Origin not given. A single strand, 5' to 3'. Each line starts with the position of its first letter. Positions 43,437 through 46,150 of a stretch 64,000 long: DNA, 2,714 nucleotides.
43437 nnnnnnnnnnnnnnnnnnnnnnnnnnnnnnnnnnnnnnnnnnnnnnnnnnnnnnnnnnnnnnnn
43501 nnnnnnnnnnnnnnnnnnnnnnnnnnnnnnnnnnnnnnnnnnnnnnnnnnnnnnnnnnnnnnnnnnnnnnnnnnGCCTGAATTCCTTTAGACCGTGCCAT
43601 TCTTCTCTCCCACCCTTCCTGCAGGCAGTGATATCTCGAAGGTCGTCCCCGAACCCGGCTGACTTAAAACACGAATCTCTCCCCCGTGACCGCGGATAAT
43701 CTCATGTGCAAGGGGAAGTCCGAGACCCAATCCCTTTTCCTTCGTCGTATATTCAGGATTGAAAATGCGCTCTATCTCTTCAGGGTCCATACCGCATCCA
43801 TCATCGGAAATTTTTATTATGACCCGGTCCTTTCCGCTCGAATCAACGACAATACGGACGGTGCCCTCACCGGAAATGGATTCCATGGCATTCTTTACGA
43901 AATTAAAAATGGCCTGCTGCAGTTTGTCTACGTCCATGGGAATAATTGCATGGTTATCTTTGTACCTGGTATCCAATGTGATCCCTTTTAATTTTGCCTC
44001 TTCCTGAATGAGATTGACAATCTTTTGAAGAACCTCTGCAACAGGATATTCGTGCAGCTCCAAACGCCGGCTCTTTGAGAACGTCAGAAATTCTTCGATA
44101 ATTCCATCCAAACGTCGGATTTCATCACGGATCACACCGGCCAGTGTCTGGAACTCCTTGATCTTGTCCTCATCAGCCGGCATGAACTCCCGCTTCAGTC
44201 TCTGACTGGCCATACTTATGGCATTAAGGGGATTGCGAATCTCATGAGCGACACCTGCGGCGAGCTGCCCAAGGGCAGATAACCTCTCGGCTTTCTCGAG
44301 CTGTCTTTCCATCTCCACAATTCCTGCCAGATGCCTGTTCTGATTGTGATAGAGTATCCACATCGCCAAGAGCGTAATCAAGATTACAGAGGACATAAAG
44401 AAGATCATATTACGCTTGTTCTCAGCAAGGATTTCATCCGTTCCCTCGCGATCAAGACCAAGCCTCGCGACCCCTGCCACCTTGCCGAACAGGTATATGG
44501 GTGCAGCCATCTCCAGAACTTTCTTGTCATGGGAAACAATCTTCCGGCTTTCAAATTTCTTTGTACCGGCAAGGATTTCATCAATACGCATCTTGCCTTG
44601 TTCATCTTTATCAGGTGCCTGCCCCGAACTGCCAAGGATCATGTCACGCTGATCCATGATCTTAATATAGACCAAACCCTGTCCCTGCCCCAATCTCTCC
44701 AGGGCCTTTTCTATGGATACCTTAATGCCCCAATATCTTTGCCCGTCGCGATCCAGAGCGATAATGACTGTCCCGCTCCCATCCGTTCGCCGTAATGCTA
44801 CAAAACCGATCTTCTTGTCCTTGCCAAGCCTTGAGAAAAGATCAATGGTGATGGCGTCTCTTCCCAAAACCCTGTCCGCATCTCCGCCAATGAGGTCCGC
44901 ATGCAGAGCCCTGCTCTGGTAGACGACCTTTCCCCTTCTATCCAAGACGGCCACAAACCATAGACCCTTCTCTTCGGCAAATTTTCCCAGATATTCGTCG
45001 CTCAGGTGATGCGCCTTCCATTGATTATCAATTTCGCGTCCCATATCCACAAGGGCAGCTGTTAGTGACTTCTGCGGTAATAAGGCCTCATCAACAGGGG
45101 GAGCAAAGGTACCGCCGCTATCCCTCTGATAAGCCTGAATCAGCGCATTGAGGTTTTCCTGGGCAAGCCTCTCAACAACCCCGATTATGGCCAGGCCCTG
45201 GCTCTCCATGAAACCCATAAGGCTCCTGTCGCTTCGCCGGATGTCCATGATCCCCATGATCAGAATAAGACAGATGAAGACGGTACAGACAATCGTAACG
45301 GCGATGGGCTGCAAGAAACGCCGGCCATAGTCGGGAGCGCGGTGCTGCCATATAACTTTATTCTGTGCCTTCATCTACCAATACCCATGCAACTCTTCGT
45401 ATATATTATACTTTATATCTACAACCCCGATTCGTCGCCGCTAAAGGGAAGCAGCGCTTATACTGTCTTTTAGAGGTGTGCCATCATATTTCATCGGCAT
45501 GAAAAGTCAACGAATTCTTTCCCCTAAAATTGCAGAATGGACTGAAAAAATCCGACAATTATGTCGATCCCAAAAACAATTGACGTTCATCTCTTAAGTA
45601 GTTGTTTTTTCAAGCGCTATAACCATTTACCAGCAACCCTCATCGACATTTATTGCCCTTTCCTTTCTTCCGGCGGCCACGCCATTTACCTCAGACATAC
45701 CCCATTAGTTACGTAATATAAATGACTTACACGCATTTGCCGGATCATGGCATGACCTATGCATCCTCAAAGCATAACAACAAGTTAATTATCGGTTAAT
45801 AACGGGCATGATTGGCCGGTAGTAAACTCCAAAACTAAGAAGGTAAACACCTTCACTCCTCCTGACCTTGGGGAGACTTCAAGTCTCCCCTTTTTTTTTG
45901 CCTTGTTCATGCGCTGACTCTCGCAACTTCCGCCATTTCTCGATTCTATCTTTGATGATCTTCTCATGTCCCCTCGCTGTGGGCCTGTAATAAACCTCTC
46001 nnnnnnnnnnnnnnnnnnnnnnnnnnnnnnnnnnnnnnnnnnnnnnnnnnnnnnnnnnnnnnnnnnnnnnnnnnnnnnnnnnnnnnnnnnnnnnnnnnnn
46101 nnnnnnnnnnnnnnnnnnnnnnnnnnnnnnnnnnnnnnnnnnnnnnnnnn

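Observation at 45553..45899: Candidate sigma54-dependent small RNA divergent from an NtrC-type two-component operon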

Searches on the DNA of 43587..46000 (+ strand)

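Call 4: search_rna_families(source=window, start=45300, end=46000, threshold=evalue, max_evalue=10, show_alignments=2)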
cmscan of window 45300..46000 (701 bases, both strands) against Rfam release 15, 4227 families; matches with E-value up to 10: 5.
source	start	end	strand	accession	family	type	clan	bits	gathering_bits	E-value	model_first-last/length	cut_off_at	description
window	45840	45897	+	RF02651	SorY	Gene; sRNA;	-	22.7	111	0.029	1-83/83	no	Singlet oxygen resistance RNA Y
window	45841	45905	+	RF00519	suhB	Gene; sRNA;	CL00108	17.5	41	0.57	1-77/77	no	Makes More Granules Regulator RNA (mmgR)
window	45839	45898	+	RF02869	ncS025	Gene; sRNA;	-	15.1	46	5.5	1-85/85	no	Burkholderia sRNA 25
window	45838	45901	+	RF00489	ctRNA_p42d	Gene; antisense;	-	14.6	50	5.4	1-46/46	no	ctRNA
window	45505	45578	-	RF01935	bxd_7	Gene; lncRNA;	-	13.7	60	8.8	1-66/66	no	Bithoraxoid conserved region 7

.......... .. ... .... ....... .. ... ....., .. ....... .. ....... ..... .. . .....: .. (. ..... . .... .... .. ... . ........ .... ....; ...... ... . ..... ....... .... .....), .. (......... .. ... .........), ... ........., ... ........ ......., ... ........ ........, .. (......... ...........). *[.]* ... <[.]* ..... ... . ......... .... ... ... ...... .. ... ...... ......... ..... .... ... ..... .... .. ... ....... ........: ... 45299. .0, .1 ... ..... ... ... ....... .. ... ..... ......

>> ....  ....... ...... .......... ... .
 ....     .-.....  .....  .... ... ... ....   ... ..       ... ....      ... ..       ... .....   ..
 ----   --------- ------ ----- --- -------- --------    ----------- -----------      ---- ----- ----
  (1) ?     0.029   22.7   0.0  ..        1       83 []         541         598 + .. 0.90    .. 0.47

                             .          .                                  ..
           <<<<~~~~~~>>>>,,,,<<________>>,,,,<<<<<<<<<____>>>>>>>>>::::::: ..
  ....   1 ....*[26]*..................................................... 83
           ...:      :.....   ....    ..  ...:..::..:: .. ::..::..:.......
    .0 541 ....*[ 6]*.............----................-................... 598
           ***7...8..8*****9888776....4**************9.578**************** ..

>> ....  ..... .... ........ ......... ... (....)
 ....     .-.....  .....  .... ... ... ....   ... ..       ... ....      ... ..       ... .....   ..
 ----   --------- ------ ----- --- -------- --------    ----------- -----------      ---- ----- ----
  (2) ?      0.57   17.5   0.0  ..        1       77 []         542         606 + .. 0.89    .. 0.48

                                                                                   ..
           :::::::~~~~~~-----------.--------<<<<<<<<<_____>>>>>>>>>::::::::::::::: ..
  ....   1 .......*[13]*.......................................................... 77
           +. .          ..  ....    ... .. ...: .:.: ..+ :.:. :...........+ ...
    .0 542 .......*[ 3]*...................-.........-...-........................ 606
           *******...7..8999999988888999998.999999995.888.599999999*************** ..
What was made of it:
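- On Any Rfam 15 family (Qrr, GlmY/GlmZ, SorY, mmgR and others): The best sub-threshold hit is SorY at 22.7 bits against 111 (call 4).
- Closest known: Alphaproteobacterial anti-Shine-Dalgarno RNAs. Same: The 3' module of hairpin, CUCCUCC and terminator gives weak Rfam alignments, 22.7 and 17.5 bits (call 4).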

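Call 61: build_rna_model(alignment_id=A2, structure=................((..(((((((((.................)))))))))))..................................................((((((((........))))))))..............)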
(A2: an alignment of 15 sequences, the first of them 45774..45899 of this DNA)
Model R1 built from alignment A2 (15 sequences, 145 columns); structure: as given.
model positions 122; base pairs 19; branch points 1; effective number of sequences 2.92; information 0.59 bits per position. Calibrated on 0.2 Mb of random sequence (short: E-values are rough).
structure used (alignment columns):
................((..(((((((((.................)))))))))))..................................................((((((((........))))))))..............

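Call 62: search_with_rna_model(model_id=R1, sources=[window, L003, L004, L005, L006, L007, L008, L009, L010, L011, L012, L013, L014, L015, L016, L017, L018, L019, L020, L021, L022, L023, L024, L025, L026, L027, L028, L029, L030, L031, L032, L033, L034, L035, L036, L037, L038, L039, L040, L041, L042, L043, L044, L045, L046, L047, L048, L049, L050, L051, L052, L053, L054, L055, L056, L057, L058, L059, L060, L061, L062, L063, L064, L065, L066, L067, L068, L069, L070, L071, L072, L073, L074, L075, L076, L077, L078, L079, L080, L081, L082, L095, L096, L097, L098, L099, L100, L101, L102, L103], max_evalue=1)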
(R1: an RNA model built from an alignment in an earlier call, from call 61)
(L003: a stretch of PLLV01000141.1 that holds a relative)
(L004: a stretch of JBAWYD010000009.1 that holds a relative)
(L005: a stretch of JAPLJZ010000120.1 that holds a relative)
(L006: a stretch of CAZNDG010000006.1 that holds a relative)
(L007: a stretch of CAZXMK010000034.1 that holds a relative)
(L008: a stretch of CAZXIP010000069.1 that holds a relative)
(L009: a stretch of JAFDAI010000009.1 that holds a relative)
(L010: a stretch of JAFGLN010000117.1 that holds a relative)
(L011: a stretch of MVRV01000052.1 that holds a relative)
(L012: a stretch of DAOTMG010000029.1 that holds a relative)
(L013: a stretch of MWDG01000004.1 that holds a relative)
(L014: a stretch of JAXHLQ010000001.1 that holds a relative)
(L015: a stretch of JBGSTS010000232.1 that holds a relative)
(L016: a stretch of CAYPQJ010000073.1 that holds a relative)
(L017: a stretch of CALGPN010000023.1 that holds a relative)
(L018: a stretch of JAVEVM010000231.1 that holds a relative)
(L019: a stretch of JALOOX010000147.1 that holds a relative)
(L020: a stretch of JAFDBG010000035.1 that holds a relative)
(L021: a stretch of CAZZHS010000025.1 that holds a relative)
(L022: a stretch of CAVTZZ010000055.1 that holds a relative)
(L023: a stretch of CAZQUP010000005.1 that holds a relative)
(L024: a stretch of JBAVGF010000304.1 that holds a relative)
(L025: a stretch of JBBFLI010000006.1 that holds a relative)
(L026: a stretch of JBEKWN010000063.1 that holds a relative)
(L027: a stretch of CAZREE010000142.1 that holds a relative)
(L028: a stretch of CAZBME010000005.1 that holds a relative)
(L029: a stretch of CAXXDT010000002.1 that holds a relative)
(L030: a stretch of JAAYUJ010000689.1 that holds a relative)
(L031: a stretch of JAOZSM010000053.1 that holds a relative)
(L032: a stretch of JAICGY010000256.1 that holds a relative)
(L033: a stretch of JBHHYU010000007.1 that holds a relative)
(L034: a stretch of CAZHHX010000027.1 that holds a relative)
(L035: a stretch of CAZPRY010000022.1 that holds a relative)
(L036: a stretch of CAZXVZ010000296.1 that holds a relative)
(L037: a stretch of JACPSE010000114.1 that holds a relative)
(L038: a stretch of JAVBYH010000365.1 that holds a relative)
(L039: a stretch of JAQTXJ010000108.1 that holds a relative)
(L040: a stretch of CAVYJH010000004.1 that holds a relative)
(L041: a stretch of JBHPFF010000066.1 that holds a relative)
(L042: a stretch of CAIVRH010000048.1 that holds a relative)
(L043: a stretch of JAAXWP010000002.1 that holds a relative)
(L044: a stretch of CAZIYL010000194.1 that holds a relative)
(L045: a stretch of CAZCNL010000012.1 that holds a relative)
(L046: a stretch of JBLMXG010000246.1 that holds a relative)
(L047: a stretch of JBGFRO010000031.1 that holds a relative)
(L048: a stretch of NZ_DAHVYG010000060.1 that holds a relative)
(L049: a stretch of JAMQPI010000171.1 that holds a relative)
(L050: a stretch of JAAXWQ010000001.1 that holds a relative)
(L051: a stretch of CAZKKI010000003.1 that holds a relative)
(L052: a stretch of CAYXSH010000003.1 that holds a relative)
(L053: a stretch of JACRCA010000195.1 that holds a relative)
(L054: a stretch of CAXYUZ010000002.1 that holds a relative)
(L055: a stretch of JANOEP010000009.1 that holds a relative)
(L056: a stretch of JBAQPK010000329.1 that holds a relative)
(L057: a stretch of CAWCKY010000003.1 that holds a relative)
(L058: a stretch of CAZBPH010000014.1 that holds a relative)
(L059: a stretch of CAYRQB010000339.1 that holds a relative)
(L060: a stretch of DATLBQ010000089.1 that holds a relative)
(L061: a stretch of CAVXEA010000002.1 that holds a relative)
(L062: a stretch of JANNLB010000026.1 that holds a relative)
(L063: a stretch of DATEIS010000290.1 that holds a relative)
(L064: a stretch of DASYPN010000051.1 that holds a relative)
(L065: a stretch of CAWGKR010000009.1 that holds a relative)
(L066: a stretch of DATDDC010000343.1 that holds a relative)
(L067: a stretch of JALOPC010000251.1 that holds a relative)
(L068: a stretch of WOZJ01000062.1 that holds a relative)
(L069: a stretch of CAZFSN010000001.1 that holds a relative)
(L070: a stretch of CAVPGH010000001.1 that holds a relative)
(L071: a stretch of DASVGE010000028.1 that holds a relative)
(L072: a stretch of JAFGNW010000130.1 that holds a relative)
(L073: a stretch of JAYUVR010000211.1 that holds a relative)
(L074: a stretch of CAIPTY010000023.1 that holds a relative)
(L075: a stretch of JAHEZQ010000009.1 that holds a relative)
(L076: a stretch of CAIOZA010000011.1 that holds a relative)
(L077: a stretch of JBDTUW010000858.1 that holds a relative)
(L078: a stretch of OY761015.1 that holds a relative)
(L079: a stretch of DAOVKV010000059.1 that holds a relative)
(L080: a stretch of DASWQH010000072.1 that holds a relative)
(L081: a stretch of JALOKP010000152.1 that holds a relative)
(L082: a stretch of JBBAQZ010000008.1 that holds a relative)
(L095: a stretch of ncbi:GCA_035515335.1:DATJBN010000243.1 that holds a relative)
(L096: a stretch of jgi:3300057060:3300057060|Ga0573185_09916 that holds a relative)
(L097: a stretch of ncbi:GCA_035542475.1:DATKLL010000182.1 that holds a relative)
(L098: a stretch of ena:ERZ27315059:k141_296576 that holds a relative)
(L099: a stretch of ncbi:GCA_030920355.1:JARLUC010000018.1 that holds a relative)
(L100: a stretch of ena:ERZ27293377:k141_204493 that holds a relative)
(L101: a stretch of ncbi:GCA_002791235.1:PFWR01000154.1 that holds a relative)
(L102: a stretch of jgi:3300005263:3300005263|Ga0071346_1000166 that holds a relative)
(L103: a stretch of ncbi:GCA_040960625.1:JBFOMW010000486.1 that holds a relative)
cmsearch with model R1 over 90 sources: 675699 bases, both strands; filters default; matches with E-value up to 1: 29.
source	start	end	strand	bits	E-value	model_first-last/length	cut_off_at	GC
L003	2301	2425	-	127.4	6.4e-27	1-122/122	no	0.41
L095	1046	1170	-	127.1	7.5e-27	1-122/122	no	0.4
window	45776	45899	+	126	1.4e-26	1-122/122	no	0.41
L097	1033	1157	-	117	1.8e-24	1-122/122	no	0.42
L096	1022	1146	-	117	1.9e-24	1-122/122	no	0.41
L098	989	1112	-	109.7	9.5e-23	1-122/122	no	0.39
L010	2984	3106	-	109.1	1.3e-22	1-122/122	no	0.5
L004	3011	3134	-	103.6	2.7e-21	1-122/122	no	0.42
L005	1639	1746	-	95.1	2.7e-19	1-122/122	no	0.47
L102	1050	1161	-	93.9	5.3e-19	1-122/122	no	0.44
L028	3089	3196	-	87.2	2.1e-17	1-122/122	no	0.42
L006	3075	3180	-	85.7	4.5e-17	1-122/122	no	0.45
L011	3035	3156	-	84.9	7.1e-17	1-122/122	no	0.38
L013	3019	3148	-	84.1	1.1e-16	1-122/122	no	0.43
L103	1135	1250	-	80.3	8.8e-16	1-122/122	no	0.47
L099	647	759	-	79.4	1.4e-15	1-122/122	no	0.44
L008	1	116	-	62.1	1.7e-11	1-108/122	3'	0.45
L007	3002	3124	-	41.7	1.1e-06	1-122/122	no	0.52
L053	1585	1695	+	23.1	0.027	1-122/122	no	0.51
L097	974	1068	+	19.2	0.23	1-122/122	no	0.39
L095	984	1081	+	18.6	0.33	1-122/122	no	0.4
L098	993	1018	+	18.3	0.38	88-113/122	no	0.46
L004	3015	3040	+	17.9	0.46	88-113/122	no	0.5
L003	2305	2330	+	17.4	0.62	88-113/122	no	0.5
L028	3030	3124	+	17.4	0.63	1-122/122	no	0.44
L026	2666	2781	+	17.4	0.64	1-122/122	no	0.49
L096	1026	1051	+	17.3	0.65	88-113/122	no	0.46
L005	1643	1668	+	16.6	0.98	88-113/122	no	0.58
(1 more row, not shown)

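Call 65: search_with_rna_model(model_id=R1, sources=[L053, L007, L015], max_evalue=10, show_alignments=4, filters=off)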
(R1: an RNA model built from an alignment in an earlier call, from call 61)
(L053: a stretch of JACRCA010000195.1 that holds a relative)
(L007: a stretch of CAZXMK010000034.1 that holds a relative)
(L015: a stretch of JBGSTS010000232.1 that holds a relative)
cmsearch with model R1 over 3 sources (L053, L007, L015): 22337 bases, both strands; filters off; matches with E-value up to 10: 13.
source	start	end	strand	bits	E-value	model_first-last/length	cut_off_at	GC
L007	3002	3124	-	41.7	3.8e-08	1-122/122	no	0.52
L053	1585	1695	+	23.1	0.00091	1-122/122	no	0.51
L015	2007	2073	+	11.8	0.43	1-122/122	no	0.52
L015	2013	2125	-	9.9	1.2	1-122/122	no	0.54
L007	3302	3414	+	7.9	3.6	1-122/122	no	0.52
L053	1926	2037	-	7.2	5.3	1-122/122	no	0.47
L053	2397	2533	+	7.1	5.5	1-122/122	no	0.45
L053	704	810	-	7.1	5.7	1-122/122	no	0.32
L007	7607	7629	-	7.1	5.7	19-43/122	no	0.7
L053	720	808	+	7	5.9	1-122/122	no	0.3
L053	1625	1700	-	6.9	6.1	1-122/122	no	0.42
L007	3006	3032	+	6.7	7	88-113/122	no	0.63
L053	812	926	-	6.1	9.5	1-122/122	no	0.34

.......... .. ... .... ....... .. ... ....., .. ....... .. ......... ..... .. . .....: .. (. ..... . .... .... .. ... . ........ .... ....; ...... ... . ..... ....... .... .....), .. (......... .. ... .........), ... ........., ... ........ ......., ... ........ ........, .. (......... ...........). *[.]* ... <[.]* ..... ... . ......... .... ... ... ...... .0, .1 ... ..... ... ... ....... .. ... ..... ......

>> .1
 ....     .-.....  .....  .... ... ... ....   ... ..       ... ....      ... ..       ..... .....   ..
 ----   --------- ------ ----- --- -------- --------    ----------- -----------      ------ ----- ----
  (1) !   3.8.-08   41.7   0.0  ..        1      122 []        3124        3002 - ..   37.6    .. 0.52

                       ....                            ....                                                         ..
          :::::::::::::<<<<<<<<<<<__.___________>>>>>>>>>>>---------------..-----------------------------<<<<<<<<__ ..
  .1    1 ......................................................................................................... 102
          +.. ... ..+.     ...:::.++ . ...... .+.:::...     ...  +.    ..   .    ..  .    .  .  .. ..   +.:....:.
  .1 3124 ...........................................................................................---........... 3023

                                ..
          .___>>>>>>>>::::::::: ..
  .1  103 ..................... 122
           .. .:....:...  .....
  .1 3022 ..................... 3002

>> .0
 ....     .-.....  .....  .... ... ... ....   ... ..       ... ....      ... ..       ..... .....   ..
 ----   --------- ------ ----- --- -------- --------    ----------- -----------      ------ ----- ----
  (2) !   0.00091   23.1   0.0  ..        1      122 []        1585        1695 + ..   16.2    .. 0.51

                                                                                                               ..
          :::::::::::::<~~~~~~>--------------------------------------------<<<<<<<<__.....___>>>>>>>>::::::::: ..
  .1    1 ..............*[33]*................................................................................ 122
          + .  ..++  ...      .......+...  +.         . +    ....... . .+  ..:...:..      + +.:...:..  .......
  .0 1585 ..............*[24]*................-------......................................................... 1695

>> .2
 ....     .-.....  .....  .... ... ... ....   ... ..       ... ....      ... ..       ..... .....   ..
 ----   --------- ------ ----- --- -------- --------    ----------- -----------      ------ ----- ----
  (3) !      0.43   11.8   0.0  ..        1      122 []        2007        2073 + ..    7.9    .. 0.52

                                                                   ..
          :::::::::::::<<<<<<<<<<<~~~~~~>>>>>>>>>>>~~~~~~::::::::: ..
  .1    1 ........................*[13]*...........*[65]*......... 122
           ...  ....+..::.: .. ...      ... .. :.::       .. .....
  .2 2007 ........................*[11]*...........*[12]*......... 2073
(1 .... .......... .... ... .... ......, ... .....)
